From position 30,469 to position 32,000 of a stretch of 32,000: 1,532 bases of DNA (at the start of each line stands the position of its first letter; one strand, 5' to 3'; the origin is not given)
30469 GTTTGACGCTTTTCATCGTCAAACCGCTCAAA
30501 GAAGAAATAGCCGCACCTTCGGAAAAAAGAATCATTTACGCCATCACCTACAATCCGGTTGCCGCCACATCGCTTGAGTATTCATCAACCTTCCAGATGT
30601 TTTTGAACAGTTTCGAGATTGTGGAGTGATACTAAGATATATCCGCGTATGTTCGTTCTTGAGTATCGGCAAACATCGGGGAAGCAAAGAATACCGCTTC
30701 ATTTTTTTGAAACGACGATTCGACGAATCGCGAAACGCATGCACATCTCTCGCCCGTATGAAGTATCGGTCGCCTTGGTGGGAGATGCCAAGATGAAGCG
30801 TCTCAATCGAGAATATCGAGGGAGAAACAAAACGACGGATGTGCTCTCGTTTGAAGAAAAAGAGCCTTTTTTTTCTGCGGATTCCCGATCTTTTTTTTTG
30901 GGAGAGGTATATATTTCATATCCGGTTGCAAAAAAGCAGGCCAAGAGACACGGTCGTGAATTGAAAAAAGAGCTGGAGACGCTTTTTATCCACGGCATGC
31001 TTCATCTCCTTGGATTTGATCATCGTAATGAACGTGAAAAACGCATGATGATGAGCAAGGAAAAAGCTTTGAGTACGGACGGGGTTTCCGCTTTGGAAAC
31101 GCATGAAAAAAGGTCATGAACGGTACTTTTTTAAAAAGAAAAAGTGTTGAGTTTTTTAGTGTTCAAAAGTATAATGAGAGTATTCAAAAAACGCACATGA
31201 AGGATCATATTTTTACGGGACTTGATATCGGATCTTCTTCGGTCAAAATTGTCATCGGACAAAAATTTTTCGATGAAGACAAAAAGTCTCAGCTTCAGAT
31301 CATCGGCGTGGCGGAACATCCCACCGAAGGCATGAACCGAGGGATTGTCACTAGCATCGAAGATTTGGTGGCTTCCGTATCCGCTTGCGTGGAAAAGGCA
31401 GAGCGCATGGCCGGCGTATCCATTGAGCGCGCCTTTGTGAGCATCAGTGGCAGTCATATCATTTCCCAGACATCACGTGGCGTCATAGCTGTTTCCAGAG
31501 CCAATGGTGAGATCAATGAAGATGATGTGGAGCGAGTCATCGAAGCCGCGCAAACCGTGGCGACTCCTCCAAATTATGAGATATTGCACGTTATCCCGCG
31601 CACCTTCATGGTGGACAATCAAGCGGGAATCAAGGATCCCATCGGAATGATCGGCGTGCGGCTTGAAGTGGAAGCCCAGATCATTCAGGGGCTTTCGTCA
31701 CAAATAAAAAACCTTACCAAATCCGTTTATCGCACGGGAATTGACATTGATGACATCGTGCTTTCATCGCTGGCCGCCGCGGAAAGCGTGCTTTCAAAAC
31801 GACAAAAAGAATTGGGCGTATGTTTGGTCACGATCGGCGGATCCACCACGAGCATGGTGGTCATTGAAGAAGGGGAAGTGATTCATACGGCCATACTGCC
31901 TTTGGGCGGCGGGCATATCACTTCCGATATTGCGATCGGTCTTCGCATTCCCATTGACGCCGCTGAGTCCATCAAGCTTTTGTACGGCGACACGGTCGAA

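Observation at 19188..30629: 11.4-kb co-directional locus of six exported proteins built around pilin-like anchors: candidate undescribed cell-surface attachment or envelope system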

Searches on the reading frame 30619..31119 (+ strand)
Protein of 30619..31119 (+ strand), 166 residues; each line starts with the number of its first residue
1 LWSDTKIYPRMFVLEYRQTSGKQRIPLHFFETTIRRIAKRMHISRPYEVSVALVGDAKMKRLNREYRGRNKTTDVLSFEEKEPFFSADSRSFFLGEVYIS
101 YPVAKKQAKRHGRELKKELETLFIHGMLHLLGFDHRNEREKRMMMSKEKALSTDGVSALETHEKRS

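Call 6: search_protein_families(library=ncbifam, proteins=[window:30619-31119:+], max_evalue=0.01)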
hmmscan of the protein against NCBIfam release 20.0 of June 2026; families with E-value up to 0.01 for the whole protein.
window:30619-31119:+ (166 aa): 2 families
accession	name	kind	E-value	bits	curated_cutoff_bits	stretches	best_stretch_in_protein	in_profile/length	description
TIGR00043.2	TIGR00043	equivalog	1.2e-37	128.8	45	1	24-151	8-138/146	rRNA maturation RNase YbeY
NF010570.0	PRK13963.1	equivalog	3.1e-14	52.9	274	1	48-146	151-245/261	rRNA maturation RNase YbeY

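Call 36: find_encoding_contigs(protein=window:30649-31119:+, flank=10000, max_places=3)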
Protein window:30649-31119:+ (156 aa): 4 contigs read that carry it; 3 places shown.
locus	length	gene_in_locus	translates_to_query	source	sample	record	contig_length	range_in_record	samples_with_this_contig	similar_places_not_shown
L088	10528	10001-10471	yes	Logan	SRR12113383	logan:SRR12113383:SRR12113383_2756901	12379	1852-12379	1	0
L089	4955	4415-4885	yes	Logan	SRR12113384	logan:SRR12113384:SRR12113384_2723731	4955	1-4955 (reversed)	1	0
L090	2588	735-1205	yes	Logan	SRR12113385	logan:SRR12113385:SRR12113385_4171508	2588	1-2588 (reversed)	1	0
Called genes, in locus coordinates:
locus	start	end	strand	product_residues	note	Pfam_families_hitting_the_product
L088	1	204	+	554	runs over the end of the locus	PF18895:T4SS_pilin (weak), PF13205:Big_5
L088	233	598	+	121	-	-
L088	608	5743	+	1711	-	PF18895:T4SS_pilin, PF13205:Big_5 (faint), PF17957:Big_7, PF01833:TIG (faint)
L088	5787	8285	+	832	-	PF02412:TSP_3 (weak)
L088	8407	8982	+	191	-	PF18884:TSP3_bac (weak)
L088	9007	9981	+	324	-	-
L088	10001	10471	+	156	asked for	PF02130:YbeY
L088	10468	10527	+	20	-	?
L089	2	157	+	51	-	?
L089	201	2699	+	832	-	PF02412:TSP_3 (weak)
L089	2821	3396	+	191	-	PF18884:TSP3_bac (weak)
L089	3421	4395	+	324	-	-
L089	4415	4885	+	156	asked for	PF02130:YbeY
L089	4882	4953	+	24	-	?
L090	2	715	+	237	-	?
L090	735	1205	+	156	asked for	PF02130:YbeY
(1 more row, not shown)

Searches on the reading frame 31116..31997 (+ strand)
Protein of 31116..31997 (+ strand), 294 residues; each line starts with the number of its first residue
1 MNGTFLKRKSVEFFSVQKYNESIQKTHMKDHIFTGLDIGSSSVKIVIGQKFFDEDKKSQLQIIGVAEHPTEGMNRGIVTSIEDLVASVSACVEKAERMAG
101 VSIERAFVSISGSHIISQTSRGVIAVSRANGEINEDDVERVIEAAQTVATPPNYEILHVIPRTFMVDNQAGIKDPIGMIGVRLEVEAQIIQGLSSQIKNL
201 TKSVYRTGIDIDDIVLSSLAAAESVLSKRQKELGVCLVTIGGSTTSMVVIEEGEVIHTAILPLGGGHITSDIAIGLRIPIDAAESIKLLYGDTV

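Call 91: search_protein_families(library=pfam, proteins=[window:31116-31997:+], max_evalue=0.001)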
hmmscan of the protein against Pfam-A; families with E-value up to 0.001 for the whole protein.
window:31116-31997:+ (294 aa): 4 families
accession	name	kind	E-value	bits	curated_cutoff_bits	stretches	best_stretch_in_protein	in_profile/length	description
PF02491.25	SHS2_FTSA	-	6e-31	107.1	25.4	1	112-190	1-78/79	SHS2 domain inserted in FTSA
PF14450.12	FtsA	-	1.2e-21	77.9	31.8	2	236-293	1-58/127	Cell division protein FtsA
PF11104.14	PilM_2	-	1.4e-10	41.1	27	1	210-287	156-234/340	Type IV pilus assembly protein PilM;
PF06277.17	EutA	-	7.1e-05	22.3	27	1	204-271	116-181/475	Ethanolamine utilisation protein EutA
